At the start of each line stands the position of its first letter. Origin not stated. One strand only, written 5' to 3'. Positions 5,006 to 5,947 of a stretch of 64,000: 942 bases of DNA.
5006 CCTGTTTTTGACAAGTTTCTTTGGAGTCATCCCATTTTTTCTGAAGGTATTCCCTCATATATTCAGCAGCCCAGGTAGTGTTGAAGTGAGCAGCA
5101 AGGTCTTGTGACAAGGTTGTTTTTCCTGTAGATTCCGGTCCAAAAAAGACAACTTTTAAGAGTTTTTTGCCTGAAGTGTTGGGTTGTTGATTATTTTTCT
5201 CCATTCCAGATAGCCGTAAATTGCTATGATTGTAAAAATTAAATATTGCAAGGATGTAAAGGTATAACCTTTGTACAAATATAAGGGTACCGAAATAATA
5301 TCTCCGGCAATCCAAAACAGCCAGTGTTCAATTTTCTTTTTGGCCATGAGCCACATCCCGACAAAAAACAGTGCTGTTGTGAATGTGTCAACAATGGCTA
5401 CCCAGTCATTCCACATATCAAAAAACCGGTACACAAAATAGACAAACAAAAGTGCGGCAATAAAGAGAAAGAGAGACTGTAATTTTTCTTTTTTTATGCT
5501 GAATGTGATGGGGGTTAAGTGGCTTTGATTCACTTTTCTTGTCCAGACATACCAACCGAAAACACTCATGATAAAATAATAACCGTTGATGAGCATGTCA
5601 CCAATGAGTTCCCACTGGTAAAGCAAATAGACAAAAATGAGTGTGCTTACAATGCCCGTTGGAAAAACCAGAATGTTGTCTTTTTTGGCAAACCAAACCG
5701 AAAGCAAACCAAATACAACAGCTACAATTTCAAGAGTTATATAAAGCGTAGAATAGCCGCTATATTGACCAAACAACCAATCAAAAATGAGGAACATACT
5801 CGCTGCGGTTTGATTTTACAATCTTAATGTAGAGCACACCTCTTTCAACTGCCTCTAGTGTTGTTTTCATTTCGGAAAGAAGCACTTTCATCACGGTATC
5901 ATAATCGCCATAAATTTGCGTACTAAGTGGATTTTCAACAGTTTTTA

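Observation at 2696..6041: Five overlapping genes form a vitamin-salvage operon (ykoF-like, pnuC, NRK kinase, DUF4301, arfB); DUF4301 may supply a missing enzymatic step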

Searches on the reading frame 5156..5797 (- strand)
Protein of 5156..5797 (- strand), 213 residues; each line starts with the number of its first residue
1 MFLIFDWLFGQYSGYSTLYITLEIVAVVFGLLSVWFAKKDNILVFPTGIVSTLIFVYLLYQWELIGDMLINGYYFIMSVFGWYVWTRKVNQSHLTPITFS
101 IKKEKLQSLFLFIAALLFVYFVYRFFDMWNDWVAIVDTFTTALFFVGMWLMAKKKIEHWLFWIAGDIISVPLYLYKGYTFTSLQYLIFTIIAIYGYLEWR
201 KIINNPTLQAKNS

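Call 3: search_protein_families(library=pfam, proteins=[window:5156-5797:-], max_evalue=0.01)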
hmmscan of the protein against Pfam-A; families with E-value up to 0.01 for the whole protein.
window:5156-5797:- (213 aa): 1 family
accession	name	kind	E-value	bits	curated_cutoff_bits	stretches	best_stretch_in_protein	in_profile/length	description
PF04973.17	NMN_transporter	-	4.6e-54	183.4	27.3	1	21-201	2-175/175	Nicotinamide mononucleotide transporter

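Call 4: search_protein_families(library=ncbifam, proteins=[window:5156-5797:-], max_evalue=0.01)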
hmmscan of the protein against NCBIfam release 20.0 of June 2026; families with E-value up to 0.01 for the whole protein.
window:5156-5797:- (213 aa): 2 families
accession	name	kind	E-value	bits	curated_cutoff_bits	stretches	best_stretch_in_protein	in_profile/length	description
TIGR01528.1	NMN_trans_PnuC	equivalog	1.3e-30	106.7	42.45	1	22-203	4-185/187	nicotinamide riboside transporter PnuC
NF011926.0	PRK15397.1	subfamily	1.3e-22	80.9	335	2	133-203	159-229/239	nicotinamide riboside transporter PnuC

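Call 28: search_solved_structures(query=window:5156-5797:-, max_evalue=1, show_alignments=2)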
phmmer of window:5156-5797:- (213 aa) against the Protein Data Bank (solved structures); distinct sequences matched with E-value up to 1: 1.
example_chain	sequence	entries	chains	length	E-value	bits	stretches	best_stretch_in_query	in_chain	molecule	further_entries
4qtn_A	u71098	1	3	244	3.6e-10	43.3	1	22-205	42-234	Nicotinamide riboside transporter PnuC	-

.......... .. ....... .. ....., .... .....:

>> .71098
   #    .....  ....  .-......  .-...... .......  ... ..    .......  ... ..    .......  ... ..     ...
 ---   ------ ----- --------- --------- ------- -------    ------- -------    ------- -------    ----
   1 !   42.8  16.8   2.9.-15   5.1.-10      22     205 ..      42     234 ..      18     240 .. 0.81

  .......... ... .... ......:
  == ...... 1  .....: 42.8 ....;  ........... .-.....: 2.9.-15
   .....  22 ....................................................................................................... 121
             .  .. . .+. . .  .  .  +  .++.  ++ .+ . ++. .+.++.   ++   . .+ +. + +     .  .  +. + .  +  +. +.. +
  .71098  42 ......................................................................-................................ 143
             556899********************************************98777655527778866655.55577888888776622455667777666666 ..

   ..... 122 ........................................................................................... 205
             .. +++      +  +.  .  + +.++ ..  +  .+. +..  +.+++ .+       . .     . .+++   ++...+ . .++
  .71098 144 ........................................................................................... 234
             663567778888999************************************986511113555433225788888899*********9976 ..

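Call 47: search_dna_similar(query=window:5156-5797:-, collection=plasmids, mode=protein, max_evalue=0.001, max_rows=60)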
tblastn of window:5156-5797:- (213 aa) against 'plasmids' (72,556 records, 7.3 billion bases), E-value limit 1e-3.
Records with a match: 84; places in all: 87; records where one place covers at least 80% of the query: 81.
Best place of each record, by identity: <60% 84.
By first word of the organism name: Acinetobacter 31; Escherichia 9; Vibrio 5; Novosphingobium 5; Leptospira 4; Klebsiella 4; Burkholderia 4; Persicobacter 2; Proteus 2; Bacteroides 1; and 17 more.
By predicted mobility (MOB-suite, as given by PLSDB): non-mobilizable 51; mobilizable 30; conjugative 3.
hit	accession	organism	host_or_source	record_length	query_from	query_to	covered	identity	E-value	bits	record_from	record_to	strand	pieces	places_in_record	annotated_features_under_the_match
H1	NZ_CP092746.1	Leptospira interrogans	Homo sapiens,blood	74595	14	205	90%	34.7%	2e-17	87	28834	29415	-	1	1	pnuC: nicotinamide riboside transporter PnuC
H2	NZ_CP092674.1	Leptospira interrogans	Homo sapiens,blood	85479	14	205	90%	34.7%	2e-17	87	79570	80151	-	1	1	pnuC: nicotinamide riboside transporter PnuC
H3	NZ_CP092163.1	Leptospira interrogans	Homo sapiens,blood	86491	14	205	90%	34.7%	2e-17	87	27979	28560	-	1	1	pnuC: nicotinamide riboside transporter PnuC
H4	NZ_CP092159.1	Leptospira interrogans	Homo sapiens,blood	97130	14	205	90%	34.7%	2e-17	87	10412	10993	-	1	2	pnuC: nicotinamide riboside transporter PnuC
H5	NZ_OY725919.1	Bacteroides finegoldii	-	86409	22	204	86%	34.5%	2e-24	107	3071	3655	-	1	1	pnuC: nicotinamide riboside transporter PnuC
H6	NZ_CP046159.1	Leptolyngbya sp. BL0902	cell culture,open pond on an algae farm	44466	14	209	92%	32.2%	2e-16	84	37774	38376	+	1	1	pnuC: nicotinamide riboside transporter PnuC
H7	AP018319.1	Nostoc sp. HK-01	-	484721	14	199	87%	31.5%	4e-18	89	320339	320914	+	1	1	nicotinamide mononucleotide transporter PnuC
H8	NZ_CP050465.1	Vibrio campbellii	single cell,seawater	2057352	13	201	89%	30.2%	2e-13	75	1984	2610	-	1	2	none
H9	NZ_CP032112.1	Acinetobacter lwoffii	cell culture,permafrost, Kolyma lowland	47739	13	212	94%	28.2%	2e-14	79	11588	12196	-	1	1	pnuC: nicotinamide riboside transporter PnuC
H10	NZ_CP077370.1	Acinetobacter lwoffii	-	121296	13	212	94%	28.2%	2e-14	79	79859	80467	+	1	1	pnuC: nicotinamide riboside transporter PnuC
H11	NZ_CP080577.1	Acinetobacter lwoffii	cell culture,permafrost, Kolyma lowland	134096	13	212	94%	28.2%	2e-14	79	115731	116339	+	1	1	pnuC: nicotinamide riboside transporter PnuC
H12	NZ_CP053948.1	Acinetobacter sp. WY4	Euphausia superba,whole organism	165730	13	212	94%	28.2%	2e-14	79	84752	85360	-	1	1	pnuC: nicotinamide riboside transporter PnuC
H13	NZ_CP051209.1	Acinetobacter sp. NEB149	cell culture,R.J.Roberts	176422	13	212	94%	28.2%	2e-14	79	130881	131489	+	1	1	pnuC: nicotinamide riboside transporter PnuC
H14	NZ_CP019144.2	Acinetobacter lwoffii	-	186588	13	212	94%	28.2%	2e-14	79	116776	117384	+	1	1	pnuC: nicotinamide riboside transporter PnuC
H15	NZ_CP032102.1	Acinetobacter lwoffii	cell culture,permafrost, Kolyma lowland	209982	13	212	94%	28.2%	2e-14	79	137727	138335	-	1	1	pnuC: nicotinamide riboside transporter PnuC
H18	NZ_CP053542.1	Vibrio europaeus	Argopecten purpuratus,Shellfish hatchery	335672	13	201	89%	29.7%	3e-12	72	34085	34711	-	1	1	pnuC: nicotinamide riboside transporter PnuC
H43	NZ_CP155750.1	Sphingomonas parapaucimobilis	Chinese cabbage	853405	21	205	87%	26.9%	6e-17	86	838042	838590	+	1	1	pnuC: nicotinamide riboside transporter PnuC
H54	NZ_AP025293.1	Persicobacter psychrovividus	-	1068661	22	201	85%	25.7%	5e-12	71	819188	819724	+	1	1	none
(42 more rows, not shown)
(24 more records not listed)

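Call 48: get_annotated_region(hit=H5, flank=5000)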
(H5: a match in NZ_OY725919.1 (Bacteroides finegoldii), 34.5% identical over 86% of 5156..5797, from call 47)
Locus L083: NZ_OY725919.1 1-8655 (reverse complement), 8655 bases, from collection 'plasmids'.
description: Bacteroides finegoldii strain Bacteroides finegoldii TSDC17.2-1.1 plasmid 17, complete sequence
organism: Bacteroides finegoldii (NCBI taxid 338188)
taxonomy: Bacteria; Bacteroidota; Bacteroidia; Bacteroidales; Bacteroidaceae; Bacteroides; Bacteroides finegoldii
host: -; source: -; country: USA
typing (MOB-suite, as given by PLSDB): non-mobilizable
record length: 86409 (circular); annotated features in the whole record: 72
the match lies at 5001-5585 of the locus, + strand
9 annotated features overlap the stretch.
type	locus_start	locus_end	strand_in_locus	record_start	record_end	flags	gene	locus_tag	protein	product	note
CDS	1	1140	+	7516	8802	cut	-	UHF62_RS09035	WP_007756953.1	O-acetylhomoserine aminocarboxypropyltransferase/cysteine synthase family protein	-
CDS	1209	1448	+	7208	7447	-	-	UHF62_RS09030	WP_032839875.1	hypothetical protein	-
CDS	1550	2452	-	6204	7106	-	-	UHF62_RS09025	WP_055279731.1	mechanosensitive ion channel domain-containing protein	GO:0055085 - transmembrane transport [Evidence IEA]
CDS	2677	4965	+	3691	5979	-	-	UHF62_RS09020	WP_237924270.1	TonB-dependent receptor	-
CDS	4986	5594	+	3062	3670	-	pnuC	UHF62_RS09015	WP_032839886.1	nicotinamide riboside transporter PnuC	GO:0015890 - nicotinamide mononucleotide transport [Evidence IEA]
CDS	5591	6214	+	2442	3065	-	-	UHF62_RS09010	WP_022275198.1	thiamine diphosphokinase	GO:0006772 - thiamine metabolic process [Evidence IEA]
CDS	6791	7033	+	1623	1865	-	-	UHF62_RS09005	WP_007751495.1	hypothetical protein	-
CDS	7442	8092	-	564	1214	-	-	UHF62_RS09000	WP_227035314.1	S24 family peptidase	-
CDS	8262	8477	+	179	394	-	-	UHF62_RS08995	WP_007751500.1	hypothetical protein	-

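Call 49: get_annotated_region(hit=H54, flank=5000)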
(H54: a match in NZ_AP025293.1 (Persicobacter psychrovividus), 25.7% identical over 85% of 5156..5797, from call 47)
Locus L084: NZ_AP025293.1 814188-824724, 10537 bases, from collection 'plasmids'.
description: Persicobacter psychrovividus strain NBRC 101262 plasmid pPP1, complete sequence
organism: Persicobacter psychrovividus (NCBI taxid 387638)
taxonomy: Bacteria; Bacteroidota; Cytophagia; Cytophagales; Persicobacteraceae; Persicobacter; Persicobacter psychrovividus
host: -; source: -; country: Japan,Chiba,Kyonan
typing (MOB-suite, as given by PLSDB): non-mobilizable
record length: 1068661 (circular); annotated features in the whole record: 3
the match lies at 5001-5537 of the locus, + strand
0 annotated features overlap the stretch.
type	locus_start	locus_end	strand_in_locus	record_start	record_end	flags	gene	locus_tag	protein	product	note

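Call 54: get_annotated_region(hit=H1, flank=3000)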
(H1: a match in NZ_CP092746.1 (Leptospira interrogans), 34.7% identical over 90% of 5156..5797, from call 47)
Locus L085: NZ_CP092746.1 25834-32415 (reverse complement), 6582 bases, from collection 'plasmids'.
description: Leptospira interrogans strain FMAS_PD1 plasmid pLiSL41, complete sequence
organism: Leptospira interrogans (NCBI taxid 173)
taxonomy: Bacteria; Spirochaetota; Spirochaetia; Leptospirales; Leptospiraceae; Leptospira; Leptospira interrogans
host: -; source: Homo sapiens,blood; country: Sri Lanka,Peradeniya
typing (MOB-suite, as given by PLSDB): non-mobilizable; replicon rep_cluster_216
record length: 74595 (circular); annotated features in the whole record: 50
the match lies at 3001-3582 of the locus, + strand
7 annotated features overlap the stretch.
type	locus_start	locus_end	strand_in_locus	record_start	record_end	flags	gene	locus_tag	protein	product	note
CDS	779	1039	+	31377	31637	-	-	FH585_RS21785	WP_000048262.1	type II toxin-antitoxin system HicA family toxin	-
CDS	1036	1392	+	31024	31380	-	-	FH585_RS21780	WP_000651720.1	type II toxin-antitoxin system HicB family antitoxin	-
CDS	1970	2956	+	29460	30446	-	-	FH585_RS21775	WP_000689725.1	AAA family ATPase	-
CDS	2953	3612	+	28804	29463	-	pnuC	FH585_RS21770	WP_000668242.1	nicotinamide riboside transporter PnuC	GO:0015890 - nicotinamide mononucleotide transport [Evidence IEA]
CDS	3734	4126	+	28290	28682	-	-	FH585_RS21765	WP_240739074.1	hypothetical protein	-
CDS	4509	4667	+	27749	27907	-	-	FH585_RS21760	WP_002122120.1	hypothetical protein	-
CDS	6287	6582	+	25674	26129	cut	-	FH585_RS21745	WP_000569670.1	hypothetical protein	-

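Call 55: get_annotated_region(hit=H7, flank=3000)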
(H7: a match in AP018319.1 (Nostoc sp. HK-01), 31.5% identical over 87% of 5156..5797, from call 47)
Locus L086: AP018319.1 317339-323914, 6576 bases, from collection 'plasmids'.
description: Nostoc sp. HK-01 plasmid plasmid1 DNA, complete genome
organism: Nostoc sp. HK-01 (NCBI taxid 196308)
taxonomy: Bacteria; Cyanobacteriota; Cyanophyceae; Nostocales; Nostocaceae; Nostoc; Nostoc sp. HK-01
host: -; source: -; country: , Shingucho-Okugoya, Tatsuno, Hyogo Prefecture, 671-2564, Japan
typing (MOB-suite, as given by PLSDB): mobilizable; relaxase MOBV
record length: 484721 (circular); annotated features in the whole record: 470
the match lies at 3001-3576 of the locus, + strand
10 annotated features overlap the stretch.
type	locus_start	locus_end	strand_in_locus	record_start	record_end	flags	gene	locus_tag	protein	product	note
CDS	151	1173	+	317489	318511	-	-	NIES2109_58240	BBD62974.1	hypothetical protein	-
CDS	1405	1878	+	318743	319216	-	-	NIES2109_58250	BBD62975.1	hypothetical protein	-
CDS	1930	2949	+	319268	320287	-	-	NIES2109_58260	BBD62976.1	ATPase/kinase involved in NAD metabolism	-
CDS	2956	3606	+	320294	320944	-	-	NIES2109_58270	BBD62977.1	nicotinamide mononucleotide transporter PnuC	-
CDS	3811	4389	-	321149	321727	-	-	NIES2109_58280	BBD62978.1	transposase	-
CDS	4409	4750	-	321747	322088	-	-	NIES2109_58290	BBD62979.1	hypothetical protein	-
CDS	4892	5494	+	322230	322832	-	-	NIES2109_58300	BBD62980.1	SNase-like nuclease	-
CDS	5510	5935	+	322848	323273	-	-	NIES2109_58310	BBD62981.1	hypothetical protein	-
CDS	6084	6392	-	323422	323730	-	-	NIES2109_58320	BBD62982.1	hypothetical protein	-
CDS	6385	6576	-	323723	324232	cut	-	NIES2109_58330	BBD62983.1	hypothetical protein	-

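Call 56: get_annotated_region(hit=H9, flank=3000)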
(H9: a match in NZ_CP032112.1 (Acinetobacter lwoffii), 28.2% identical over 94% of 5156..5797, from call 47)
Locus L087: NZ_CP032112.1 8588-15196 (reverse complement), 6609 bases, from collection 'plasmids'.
description: Acinetobacter lwoffii strain ED23-35 plasmid pALWED1.2, complete sequence
organism: Acinetobacter lwoffii (NCBI taxid 28090)
taxonomy: Bacteria; Pseudomonadota; Gammaproteobacteria; Moraxellales; Moraxellaceae; Acinetobacter; Acinetobacter lwoffii
host: -; source: cell culture,permafrost, Kolyma lowland; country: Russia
typing (MOB-suite, as given by PLSDB): non-mobilizable; replicon rep_cluster_1656
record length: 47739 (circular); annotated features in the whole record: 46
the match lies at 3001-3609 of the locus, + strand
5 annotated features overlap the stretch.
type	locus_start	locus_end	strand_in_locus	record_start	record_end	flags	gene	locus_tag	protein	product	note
CDS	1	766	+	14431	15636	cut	-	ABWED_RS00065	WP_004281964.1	phosphotransferase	-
CDS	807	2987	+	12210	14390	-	-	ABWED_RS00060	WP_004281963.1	TonB-dependent siderophore receptor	GO:0015891 - siderophore transport [Evidence IEA]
CDS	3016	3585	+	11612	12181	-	pnuC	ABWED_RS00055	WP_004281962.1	nicotinamide riboside transporter PnuC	GO:0015890 - nicotinamide mononucleotide transport [Evidence IEA]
CDS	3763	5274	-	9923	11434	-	-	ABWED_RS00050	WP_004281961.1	aldehyde dehydrogenase family protein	-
CDS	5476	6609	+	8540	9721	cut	-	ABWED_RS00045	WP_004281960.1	transcriptional regulator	-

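Call 57: get_annotated_region(hit=H43, flank=3000)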
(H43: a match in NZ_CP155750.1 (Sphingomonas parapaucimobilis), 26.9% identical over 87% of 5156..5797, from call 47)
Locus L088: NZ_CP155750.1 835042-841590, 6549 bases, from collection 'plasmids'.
description: Sphingomonas parapaucimobilis strain YK209 plasmid unnamed2, complete sequence
organism: Sphingomonas parapaucimobilis (NCBI taxid 28213)
taxonomy: Bacteria; Pseudomonadota; Alphaproteobacteria; Sphingomonadales; Sphingomonadaceae; Sphingomonas; Sphingomonas parapaucimobilis
host: -; source: Chinese cabbage; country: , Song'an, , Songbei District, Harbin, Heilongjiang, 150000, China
typing (MOB-suite, as given by PLSDB): non-mobilizable
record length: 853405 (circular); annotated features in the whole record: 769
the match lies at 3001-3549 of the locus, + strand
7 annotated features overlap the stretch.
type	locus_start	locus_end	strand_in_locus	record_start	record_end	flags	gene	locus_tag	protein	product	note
CDS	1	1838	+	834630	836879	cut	-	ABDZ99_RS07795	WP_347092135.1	TonB-dependent receptor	-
CDS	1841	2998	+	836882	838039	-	-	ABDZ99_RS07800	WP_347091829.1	phosphotransferase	-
CDS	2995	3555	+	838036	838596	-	pnuC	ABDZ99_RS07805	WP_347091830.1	nicotinamide riboside transporter PnuC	GO:0015890 - nicotinamide mononucleotide transport [Evidence IEA]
CDS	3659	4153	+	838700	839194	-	-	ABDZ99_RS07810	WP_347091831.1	cupin domain-containing protein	-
CDS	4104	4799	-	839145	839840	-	-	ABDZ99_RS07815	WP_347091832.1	nicotinamidase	-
CDS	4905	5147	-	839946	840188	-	-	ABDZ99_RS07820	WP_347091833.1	hypothetical protein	-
CDS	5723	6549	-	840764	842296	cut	-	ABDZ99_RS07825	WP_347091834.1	porin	-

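Call 58: get_annotated_region(hit=H18, flank=3000)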
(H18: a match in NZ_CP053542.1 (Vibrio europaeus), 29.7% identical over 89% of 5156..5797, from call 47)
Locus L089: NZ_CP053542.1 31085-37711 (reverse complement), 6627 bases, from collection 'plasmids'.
description: Vibrio europaeus strain NPI-1 plasmid pVEu, complete sequence
organism: Vibrio europaeus (NCBI taxid 300876)
taxonomy: Bacteria; Pseudomonadota; Gammaproteobacteria; Vibrionales; Vibrionaceae; Vibrio; Vibrio europaeus
host: -; source: Argopecten purpuratus,Shellfish hatchery; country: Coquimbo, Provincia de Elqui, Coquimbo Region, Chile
typing (MOB-suite, as given by PLSDB): non-mobilizable
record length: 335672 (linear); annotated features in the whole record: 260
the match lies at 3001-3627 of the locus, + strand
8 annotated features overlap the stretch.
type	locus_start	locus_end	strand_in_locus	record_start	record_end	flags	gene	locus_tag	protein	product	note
CDS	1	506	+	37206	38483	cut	eno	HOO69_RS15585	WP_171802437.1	phosphopyruvate hydratase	GO:0006096 - glycolytic process [Evidence IEA]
CDS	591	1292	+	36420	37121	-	-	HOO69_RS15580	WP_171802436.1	AzlC family ABC transporter permease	GO:0006865 - amino acid transport [Evidence IEA]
CDS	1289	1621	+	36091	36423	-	-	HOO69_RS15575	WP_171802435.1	AzlD domain-containing protein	-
CDS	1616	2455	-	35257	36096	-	-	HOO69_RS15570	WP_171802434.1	helix-turn-helix transcriptional regulator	GO:0006355 - regulation of DNA-templated transcription [Evidence IEA]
CDS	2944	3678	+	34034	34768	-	pnuC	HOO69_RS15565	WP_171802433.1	nicotinamide riboside transporter PnuC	GO:0015890 - nicotinamide mononucleotide transport [Evidence IEA]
CDS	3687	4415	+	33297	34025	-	-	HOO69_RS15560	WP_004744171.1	nucleoside phosphorylase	-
CDS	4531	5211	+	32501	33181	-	-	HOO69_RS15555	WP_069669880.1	Crp/Fnr family transcriptional regulator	GO:0006355 - regulation of DNA-templated transcription [Evidence IEA]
CDS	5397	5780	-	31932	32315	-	-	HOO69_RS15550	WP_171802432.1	Rid family detoxifying hydrolase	GO:0008152 - metabolic process [Evidence IEA]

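Call 93: find_related_loci(query=A3, collection=metagenome_contigs, flank=10000)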
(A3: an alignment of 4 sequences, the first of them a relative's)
Query A3 (173 aa) in metagenome_contigs; peptide patterns used: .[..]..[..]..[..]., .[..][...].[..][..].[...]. (x = any residue, [..] = any of these).
600 stretches matched a pattern (row limit reached: there are more); 416 encode a relative of the query (tblastn E <= 1e-3); the best 80 are kept; 80 distinct loci.
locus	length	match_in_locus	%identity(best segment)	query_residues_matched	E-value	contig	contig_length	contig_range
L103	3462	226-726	42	3-172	3e-44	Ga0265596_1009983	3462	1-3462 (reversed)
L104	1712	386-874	45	3-168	2e-44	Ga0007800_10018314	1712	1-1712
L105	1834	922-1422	40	3-172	7e-43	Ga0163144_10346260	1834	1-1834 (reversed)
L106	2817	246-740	40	3-171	8e-42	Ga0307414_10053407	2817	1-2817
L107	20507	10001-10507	43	1-172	6e-42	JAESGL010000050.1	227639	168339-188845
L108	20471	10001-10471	44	3-162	8e-40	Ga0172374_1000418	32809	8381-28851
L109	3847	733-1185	48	3-156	8e-41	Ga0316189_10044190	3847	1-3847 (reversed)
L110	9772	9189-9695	41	1-172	7e-41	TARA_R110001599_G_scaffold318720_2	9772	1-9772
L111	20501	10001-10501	46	1-168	8e-46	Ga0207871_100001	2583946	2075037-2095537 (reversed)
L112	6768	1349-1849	42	3-173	1e-40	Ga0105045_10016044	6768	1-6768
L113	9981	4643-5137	42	3-170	6e-40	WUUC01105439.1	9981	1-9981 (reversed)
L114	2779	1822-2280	42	3-156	4e-40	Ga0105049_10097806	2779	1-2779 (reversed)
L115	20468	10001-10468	42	3-161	2e-39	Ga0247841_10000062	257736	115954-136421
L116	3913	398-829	47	3-148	9e-39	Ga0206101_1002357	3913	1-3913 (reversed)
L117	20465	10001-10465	42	3-160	7e-38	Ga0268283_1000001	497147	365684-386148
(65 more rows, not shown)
